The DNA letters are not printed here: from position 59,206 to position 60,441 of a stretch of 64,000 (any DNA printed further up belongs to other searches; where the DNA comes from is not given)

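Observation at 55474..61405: Arn/Gtr-like lipid-linked amino-sugar decoration module built around WecE in a Gram-positive context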

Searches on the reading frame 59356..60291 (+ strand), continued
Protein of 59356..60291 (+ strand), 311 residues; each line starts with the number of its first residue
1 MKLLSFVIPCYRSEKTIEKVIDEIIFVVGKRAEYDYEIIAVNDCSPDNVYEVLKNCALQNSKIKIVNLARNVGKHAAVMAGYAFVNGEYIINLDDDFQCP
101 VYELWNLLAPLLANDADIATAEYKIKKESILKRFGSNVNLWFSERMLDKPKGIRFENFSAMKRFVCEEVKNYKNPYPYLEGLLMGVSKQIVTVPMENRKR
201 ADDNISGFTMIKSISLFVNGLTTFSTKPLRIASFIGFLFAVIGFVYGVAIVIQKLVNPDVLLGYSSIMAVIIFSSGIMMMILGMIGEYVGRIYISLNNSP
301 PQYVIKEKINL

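Call 65: find_encoding_contigs(protein=P0318, flank=7000, max_places=1)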
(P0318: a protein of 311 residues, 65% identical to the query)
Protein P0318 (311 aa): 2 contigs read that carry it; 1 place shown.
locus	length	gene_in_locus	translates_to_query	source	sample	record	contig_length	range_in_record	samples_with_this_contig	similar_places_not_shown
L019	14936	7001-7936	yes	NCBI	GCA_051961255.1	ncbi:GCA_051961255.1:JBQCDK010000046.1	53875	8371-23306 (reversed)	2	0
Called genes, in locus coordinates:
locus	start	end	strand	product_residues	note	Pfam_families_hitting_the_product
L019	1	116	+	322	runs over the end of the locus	PF01073:3Beta_HSD, PF01370:Epimerase, PF04321:RmlD_sub_bind (weak), PF07993:NAD_binding_4 (faint), PF16363:GDP_Man_Dehyd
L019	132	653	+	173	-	PF00702:Hydrolase (weak), PF08645:PNK3P, PF13419:HAD_2 (faint), PF13242:Hydrolase_like (weak)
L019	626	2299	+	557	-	-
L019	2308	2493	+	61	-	-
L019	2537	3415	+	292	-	PF00483:NTP_transferase, PF12804:NTP_transf_3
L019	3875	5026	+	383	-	PF01041:DegT_DnrJ_EryC1, PF00155:Aminotran_1_2, PF00266:Aminotran_5 (weak)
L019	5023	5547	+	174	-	-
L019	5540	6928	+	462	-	-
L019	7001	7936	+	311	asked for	PF00535:Glycos_transf_2, PF13641:Glyco_tranf_2_3 (faint)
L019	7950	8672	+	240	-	-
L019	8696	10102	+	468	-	PF00501:AMP-binding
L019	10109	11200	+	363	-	PF04443:LuxE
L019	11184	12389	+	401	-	PF05893:LuxC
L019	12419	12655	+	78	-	-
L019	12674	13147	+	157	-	PF07977:FabA, PF22818:ApeI-like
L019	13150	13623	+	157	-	PF07977:FabA, PF22818:ApeI-like (weak)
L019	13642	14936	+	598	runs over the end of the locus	PF02776:TPP_enzyme_N, PF00205:TPP_enzyme_M, PF02775:TPP_enzyme_C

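Call 73: search_protein_families(library=pfam, proteins=[L018:4864-7008:+, L019:5540-6928:+, L017:1013-2152:+, L019:626-2299:+, L017:2203-3339:+, L019:5023-5547:+, L019:7950-8672:+], max_evalue=0.1)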
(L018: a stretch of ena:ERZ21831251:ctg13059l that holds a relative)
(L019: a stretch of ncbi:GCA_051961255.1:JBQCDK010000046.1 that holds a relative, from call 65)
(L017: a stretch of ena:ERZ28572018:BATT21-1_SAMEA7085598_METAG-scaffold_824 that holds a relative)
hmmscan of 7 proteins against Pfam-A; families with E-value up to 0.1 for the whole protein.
L018:4864-7008:+ (714 aa): 0 families

L019:5540-6928:+ (462 aa): 0 families

L017:1013-2152:+ (379 aa): 0 families

L019:626-2299:+ (557 aa): 1 family
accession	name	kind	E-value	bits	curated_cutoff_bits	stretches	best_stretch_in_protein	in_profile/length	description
PF01075.23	Glyco_transf_9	-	0.0039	17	22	1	177-349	53-229/247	Glycosyltransferase family 9 (heptosyltransferase)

L017:2203-3339:+ (378 aa): 2 families
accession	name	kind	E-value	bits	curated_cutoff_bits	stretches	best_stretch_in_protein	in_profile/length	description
PF01507.26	PAPS_reduct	-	0.0026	18.2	22.5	1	62-159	2-97/175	Phosphoadenosine phosphosulfate reductase domain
PF01171.26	ATP_bind_3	-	0.027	14.6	27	0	63-93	3-36/182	PP-loop family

L019:5023-5547:+ (174 aa): 0 families

L019:7950-8672:+ (240 aa): 1 family
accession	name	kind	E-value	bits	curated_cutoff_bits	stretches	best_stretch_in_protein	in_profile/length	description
PF11429.13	Colicin_D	-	0.045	14.5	25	0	128-177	20-69/84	Colicin D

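Call 79: search_dna_similar(query=L001:6003-8114:+, collection=phages, mode=protein, max_rows=8, max_evalue=0.001)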
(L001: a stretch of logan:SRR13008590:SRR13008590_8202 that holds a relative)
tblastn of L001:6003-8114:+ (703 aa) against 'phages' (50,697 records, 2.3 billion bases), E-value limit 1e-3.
No match.

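Call 80: search_dna_similar(query=window:59356-60291:+, collection=phages, mode=protein, max_rows=12, max_evalue=1e-10)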
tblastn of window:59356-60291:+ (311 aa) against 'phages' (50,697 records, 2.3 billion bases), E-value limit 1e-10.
Records with a match: 111; places in all: 112; records where one place covers at least 80% of the query: 108.
Best place of each record, by identity: <60% 111.
By first word of the organism name: Salmonella 61; Bacteriophage 15; Enterobacteria 9; Shigella 6; Enterobacter 6; Listeria 3; Enterococcus 3; Hafnia 2; Acinetobacter 2; Cronobacter 2; and 2 more.
By host as written in the record: - 27; Salmonella enterica 11; Salmonella sp. 10; Salmonella enterica subsp. enterica serovar Typhimurium 5; Salmonella enterica subsp. enterica serovar Kentucky 3; Salmonella enterica subsp. enterica 3; Listeria monocytogenes 3; Salmonella typhimurium 3; and 36 more.
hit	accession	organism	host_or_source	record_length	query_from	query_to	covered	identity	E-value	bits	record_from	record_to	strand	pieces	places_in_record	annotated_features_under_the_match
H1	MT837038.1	Bacteriophage sp.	human fecal samples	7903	2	307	98%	46.4%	4e-71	244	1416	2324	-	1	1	record has no annotation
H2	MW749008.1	Hafnia phage vB_HpaM_Meifeng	Hafnia paralvei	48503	4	310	99%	28.9%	8e-25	110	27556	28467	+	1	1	putative glycosyltransferase family 2 protein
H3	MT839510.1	Bacteriophage sp.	human fecal samples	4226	4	311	99%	28.5%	2e-19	94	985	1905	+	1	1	record has no annotation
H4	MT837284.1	Bacteriophage sp.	human fecal samples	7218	2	307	98%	28.6%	2e-23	106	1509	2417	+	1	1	record has no annotation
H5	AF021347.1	Shigella phage SfII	Shigella flexneri NCTC4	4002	4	307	98%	28.7%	4e-24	107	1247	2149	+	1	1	bgt: bactoprenol glucosyl transferase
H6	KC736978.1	Shigella phage SfII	Shigella flexneri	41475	4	307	98%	28.7%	5e-24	107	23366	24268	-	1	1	gtrB: bactoprenol glucosyltransferase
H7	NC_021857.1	Shigella phage SfII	Shigella flexneri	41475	4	307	98%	28.7%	5e-24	107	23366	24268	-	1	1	gtrB: GtrB glycosyltransferase for O-antigen conversion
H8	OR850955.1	Salmonella phage S.Kent 1-2-1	Salmonella enterica subsp. enterica ...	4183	4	308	98%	28.5%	1e-22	103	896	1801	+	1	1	record has no annotation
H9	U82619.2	Enterobacteria phage SfV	-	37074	4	306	97%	28.4%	5e-23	105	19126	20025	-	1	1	gtrB: bactoprenol glucosyltransferase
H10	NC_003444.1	Enterobacteria phage SfV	Shigella flexneri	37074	4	306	97%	28.4%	5e-23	105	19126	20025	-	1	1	gtrB: GtrB glycosyltransferase for O-antigen conversion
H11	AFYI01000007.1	Salmonella enterica subsp. enterica serovar Infantis str. ...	Homo sapiens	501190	4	308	98%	28.2%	8e-22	101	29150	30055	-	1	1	glycosyltransferase, group 2 family protein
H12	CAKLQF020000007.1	Acinetobacter phage MD-2021a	not known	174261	4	308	98%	28.1%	2e-21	100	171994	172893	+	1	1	yfdH: bactoprenol glucosyl transferase; CPS-53 (KpLE1) prophage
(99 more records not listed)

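Call 81: get_annotated_region(hit=H1, flank=6000)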
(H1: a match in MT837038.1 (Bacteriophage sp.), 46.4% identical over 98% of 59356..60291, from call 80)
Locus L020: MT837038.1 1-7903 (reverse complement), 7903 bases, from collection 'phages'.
description: UNVERIFIED: Bacteriophage sp. clone scaffold_3711 genomic sequence.
organism: Bacteriophage sp. (NCBI taxid 38018)
taxonomy: Viruses
host: -; source: human fecal samples; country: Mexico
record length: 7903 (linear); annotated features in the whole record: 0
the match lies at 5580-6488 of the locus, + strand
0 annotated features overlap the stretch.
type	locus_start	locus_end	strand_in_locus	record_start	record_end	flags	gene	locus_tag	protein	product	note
